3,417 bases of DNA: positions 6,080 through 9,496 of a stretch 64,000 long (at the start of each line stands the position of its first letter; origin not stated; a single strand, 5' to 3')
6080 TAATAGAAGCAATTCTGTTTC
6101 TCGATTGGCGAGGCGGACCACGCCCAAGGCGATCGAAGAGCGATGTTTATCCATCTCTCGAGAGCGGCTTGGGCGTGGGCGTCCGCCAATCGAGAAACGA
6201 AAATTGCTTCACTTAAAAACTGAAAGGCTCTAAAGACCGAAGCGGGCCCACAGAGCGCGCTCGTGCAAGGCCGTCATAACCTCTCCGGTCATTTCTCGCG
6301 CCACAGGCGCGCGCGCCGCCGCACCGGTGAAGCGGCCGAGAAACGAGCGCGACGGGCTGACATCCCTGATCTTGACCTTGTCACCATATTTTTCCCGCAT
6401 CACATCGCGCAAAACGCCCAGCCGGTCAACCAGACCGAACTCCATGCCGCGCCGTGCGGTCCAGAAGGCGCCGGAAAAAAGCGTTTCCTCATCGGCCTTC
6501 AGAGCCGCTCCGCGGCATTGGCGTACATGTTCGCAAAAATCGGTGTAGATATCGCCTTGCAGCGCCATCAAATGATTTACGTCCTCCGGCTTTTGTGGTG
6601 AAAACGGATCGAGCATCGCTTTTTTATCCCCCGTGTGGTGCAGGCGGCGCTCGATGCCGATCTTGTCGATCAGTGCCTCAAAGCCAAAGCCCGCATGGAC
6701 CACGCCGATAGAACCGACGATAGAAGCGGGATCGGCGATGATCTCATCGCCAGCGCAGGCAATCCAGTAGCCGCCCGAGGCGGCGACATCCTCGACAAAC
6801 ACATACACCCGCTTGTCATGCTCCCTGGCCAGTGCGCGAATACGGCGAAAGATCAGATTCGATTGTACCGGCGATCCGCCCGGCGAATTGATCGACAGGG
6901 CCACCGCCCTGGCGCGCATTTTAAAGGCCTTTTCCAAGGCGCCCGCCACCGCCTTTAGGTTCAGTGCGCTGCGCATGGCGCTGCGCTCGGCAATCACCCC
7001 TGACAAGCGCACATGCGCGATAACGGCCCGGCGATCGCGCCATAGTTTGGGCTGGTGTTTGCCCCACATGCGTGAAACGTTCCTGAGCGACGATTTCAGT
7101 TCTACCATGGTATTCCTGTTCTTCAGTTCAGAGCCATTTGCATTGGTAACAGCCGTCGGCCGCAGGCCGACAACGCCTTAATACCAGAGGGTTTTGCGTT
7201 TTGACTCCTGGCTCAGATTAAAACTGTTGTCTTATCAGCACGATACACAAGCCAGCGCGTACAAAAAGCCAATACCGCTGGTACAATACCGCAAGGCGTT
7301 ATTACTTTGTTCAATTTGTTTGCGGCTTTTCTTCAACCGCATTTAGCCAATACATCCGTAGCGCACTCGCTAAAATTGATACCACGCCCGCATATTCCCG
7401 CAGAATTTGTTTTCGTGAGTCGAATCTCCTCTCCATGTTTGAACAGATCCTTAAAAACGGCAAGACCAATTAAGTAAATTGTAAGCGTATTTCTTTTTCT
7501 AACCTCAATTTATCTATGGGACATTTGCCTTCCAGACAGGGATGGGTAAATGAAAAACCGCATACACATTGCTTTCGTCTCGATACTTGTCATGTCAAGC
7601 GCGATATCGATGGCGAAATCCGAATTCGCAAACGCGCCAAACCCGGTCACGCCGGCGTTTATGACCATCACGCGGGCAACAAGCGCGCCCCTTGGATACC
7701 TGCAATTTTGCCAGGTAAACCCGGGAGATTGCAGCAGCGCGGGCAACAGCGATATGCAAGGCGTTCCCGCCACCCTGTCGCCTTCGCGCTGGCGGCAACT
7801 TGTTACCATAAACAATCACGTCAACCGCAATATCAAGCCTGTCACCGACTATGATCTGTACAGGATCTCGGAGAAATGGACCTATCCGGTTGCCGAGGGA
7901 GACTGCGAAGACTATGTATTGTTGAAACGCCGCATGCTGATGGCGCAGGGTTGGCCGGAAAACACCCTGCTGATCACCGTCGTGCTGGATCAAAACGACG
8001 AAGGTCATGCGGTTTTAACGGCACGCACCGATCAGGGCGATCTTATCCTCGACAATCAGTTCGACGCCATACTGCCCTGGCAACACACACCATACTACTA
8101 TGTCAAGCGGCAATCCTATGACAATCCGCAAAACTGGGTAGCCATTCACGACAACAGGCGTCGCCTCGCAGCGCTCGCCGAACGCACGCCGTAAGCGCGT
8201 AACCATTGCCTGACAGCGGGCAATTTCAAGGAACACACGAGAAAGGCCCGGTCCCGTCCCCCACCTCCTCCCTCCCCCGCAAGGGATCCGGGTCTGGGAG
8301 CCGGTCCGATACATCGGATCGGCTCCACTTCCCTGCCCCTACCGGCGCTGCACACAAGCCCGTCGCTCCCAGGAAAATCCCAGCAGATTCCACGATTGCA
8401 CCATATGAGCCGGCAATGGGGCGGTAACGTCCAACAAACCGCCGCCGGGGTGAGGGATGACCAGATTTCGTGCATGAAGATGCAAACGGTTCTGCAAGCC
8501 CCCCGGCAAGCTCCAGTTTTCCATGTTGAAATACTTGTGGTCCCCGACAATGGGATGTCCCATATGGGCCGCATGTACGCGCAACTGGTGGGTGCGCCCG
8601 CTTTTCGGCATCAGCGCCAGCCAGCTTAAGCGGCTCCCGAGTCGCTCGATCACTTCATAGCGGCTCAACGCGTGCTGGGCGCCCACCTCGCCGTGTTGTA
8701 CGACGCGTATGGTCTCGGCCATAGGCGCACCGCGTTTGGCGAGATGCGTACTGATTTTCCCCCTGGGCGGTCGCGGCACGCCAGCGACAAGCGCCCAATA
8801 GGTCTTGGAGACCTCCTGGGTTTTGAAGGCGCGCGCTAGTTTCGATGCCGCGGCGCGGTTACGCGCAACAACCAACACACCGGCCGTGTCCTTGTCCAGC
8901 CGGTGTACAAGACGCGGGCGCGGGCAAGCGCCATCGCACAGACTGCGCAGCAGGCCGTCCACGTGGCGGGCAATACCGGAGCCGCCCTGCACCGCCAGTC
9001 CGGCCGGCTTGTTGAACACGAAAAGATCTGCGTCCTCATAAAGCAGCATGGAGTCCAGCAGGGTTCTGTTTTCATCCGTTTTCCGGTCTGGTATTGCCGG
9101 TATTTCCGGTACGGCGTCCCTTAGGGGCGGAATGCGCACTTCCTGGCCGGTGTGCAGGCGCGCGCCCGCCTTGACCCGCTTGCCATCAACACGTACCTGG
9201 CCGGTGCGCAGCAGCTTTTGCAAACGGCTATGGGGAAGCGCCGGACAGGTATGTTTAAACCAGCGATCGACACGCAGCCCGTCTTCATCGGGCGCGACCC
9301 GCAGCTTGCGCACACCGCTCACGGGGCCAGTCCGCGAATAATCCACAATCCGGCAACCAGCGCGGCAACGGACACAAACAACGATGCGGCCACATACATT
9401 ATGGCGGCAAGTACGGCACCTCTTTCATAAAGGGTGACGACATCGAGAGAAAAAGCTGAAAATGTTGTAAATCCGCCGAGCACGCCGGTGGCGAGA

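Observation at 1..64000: Intergenic space is saturated with at least six families of nested palindromic MITE-like elements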

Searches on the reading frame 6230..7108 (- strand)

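Call 48: search_protein_families(library=pfam, proteins=[window:6230-7108:-], max_evalue=0.00001)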
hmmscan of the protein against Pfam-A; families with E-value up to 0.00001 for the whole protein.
window:6230-7108:- (292 aa): 2 families
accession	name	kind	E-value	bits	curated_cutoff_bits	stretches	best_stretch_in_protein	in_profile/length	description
PF01343.23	Peptidase_S49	-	4.2e-31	108.5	24.9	1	95-239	3-146/154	Peptidase family S49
PF25145.1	NfeD1b_N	-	6.6e-07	29.5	40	1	55-138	20-99/189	NfeD1b, N-terminal domain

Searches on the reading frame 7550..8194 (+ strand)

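Call 48: search_protein_families(library=pfam, proteins=[window:7550-8194:+], max_evalue=0.00001)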
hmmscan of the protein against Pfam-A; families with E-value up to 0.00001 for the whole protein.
window:7550-8194:+ (214 aa): 1 family
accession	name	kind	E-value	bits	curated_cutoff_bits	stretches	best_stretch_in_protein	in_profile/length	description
PF06035.17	Peptidase_C93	-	2.5e-64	216.4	27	1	42-203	3-161/162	Bacterial transglutaminase-like cysteine proteinase BTLCP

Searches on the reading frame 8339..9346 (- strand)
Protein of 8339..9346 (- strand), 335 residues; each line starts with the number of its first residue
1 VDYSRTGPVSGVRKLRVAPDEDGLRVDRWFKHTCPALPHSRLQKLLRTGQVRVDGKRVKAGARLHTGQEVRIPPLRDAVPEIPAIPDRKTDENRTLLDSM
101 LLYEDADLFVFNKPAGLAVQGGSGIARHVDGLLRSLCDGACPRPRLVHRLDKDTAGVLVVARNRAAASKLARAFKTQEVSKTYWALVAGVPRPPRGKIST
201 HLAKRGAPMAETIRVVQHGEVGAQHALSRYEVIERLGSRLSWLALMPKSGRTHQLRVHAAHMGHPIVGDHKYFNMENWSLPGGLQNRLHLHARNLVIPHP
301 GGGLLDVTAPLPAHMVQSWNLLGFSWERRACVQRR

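Call 48: search_protein_families(library=pfam, proteins=[window:8339-9346:-], max_evalue=0.00001)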
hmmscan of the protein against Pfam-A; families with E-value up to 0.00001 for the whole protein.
window:8339-9346:- (335 aa): 1 family
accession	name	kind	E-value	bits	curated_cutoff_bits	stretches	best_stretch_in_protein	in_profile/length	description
PF00849.27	PseudoU_synth_2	-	8.3e-32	110.9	26.8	1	107-261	1-152/152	RNA pseudouridylate synthase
